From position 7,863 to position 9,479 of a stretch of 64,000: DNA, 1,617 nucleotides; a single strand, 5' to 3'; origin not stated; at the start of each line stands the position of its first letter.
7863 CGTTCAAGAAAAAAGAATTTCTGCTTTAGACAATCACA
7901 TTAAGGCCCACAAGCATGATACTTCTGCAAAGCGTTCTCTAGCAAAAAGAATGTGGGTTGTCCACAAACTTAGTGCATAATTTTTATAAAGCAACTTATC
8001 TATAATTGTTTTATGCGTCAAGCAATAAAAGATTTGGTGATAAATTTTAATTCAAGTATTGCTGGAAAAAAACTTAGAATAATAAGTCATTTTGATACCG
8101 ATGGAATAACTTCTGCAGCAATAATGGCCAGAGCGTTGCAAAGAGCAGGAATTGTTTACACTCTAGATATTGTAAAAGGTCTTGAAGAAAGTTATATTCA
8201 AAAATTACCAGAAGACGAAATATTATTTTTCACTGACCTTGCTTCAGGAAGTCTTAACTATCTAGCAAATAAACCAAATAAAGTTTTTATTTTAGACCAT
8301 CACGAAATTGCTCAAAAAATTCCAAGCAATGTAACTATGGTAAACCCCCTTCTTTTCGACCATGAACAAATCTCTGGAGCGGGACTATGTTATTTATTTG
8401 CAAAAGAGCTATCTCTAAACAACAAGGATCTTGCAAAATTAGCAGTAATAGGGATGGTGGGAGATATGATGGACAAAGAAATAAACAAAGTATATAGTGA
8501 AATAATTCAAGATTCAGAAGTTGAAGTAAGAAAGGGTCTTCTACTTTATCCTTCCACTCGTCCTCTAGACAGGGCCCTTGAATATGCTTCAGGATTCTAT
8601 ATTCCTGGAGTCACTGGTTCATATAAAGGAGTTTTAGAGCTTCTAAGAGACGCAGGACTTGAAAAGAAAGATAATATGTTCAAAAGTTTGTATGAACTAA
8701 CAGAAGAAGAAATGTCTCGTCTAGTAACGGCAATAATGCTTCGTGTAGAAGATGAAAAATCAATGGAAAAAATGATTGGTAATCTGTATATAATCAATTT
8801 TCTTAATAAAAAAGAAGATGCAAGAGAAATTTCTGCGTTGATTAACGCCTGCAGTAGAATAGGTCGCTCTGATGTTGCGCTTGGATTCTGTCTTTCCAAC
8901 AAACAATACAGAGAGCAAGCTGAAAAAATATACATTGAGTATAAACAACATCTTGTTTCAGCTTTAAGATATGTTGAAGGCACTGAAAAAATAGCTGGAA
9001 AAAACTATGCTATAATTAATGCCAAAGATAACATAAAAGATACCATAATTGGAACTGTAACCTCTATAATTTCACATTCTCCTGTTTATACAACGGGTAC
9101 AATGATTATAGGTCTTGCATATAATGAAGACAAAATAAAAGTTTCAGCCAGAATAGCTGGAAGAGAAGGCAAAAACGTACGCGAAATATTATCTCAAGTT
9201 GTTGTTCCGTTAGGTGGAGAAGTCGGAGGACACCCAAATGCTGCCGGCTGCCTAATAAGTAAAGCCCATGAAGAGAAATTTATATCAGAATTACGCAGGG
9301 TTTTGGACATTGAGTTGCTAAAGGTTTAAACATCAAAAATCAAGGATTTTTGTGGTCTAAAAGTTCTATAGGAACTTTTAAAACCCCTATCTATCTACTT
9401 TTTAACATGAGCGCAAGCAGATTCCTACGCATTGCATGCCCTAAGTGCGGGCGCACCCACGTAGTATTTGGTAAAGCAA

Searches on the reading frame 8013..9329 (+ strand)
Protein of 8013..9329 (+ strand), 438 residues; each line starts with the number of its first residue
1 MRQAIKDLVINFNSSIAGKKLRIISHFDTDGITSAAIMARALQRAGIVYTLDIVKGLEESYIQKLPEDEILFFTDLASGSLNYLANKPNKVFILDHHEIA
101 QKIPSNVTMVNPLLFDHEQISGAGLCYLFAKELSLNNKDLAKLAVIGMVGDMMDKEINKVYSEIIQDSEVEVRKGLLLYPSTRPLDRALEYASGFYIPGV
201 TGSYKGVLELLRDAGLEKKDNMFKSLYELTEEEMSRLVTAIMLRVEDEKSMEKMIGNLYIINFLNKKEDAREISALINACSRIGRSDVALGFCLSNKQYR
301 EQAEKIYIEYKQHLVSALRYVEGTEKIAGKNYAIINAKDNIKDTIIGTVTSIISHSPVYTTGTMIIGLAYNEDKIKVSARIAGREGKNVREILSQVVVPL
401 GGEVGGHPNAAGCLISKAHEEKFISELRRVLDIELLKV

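Call 66: search_protein_families(library=pfam, proteins=[window:8013-9329:+], max_evalue=0.0001)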
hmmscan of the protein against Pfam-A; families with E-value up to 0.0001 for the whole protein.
window:8013-9329:+ (438 aa): 3 families
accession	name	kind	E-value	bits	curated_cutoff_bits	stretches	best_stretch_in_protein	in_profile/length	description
PF21763.2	DHH_CID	-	9.1e-13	48.9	27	1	181-256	5-81/84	DHH-CID domain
PF02272.25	DHHA1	-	2.3e-11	44.5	25.9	1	338-430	10-99/102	DHHA1 domain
PF01368.27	DHH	-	6.7e-11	43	28.1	1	22-148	3-125/125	DHH family, N-terminal domain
